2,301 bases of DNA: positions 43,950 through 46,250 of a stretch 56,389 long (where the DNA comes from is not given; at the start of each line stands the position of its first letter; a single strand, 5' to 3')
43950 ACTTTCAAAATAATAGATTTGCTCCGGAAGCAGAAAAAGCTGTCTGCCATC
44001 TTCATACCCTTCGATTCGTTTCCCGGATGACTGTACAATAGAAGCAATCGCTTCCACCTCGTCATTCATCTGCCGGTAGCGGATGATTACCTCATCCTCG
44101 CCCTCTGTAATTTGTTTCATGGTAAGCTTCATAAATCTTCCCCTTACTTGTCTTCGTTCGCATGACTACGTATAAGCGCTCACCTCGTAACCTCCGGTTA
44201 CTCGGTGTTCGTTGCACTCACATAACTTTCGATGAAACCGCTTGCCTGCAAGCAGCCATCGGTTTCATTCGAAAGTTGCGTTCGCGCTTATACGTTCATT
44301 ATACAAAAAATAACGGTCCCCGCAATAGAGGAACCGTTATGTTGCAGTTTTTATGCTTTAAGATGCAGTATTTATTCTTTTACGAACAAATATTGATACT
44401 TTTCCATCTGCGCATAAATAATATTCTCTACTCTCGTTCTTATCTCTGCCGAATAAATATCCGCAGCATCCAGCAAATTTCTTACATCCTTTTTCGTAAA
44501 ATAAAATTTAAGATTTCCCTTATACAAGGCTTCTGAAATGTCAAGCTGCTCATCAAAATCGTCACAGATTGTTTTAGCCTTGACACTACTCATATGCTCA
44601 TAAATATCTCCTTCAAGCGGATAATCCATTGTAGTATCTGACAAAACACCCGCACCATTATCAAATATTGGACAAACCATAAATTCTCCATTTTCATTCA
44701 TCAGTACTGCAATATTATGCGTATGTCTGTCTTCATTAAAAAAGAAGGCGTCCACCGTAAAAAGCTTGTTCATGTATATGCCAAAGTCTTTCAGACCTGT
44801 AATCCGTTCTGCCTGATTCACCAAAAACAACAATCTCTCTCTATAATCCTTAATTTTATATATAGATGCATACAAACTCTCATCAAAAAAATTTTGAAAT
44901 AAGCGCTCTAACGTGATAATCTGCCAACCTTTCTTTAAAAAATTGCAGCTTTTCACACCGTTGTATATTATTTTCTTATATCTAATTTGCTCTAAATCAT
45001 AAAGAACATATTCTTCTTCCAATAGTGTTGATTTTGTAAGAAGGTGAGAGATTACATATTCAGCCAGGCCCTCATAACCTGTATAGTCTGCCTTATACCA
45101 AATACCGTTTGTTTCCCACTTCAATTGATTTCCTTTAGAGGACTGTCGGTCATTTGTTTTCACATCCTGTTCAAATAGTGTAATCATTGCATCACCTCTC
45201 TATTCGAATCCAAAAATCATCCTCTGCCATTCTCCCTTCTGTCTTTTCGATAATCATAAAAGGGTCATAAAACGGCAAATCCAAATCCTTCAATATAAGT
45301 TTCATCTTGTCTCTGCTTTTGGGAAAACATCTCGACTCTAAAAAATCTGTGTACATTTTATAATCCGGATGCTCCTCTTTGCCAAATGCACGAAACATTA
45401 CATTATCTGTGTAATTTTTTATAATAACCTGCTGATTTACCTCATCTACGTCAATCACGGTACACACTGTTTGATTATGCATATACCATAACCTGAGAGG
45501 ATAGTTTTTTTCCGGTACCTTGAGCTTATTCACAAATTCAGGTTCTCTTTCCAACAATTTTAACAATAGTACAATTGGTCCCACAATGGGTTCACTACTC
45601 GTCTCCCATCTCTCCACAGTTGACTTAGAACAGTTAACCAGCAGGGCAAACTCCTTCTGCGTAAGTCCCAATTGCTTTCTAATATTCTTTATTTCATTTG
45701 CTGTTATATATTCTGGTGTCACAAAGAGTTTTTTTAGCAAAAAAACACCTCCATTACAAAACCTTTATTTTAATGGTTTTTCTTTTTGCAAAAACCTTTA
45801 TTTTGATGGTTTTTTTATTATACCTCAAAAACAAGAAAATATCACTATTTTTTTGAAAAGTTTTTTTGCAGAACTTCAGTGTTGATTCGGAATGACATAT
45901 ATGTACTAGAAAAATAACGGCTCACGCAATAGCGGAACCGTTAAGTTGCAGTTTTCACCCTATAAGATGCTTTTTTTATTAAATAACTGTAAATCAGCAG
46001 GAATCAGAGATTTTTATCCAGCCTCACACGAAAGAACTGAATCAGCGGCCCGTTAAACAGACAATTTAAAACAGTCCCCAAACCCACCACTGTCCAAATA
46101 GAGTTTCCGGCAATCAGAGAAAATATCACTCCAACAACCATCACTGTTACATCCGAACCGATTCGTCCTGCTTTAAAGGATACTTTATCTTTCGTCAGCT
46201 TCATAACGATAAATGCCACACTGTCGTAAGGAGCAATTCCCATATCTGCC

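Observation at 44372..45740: Two-gene HipA-family module: HTH fused to a HipS-like domain plus a 271-aa HipT-like kinase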

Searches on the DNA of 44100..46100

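Call 88: search_rna_families(source=window, start=44100, end=46100, threshold=evalue, max_evalue=1)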
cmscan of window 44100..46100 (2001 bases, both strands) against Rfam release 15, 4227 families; matches with E-value up to 1: 0.
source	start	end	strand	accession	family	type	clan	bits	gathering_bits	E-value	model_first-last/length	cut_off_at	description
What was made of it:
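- Tried and rejected: It found nothing (call 88).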
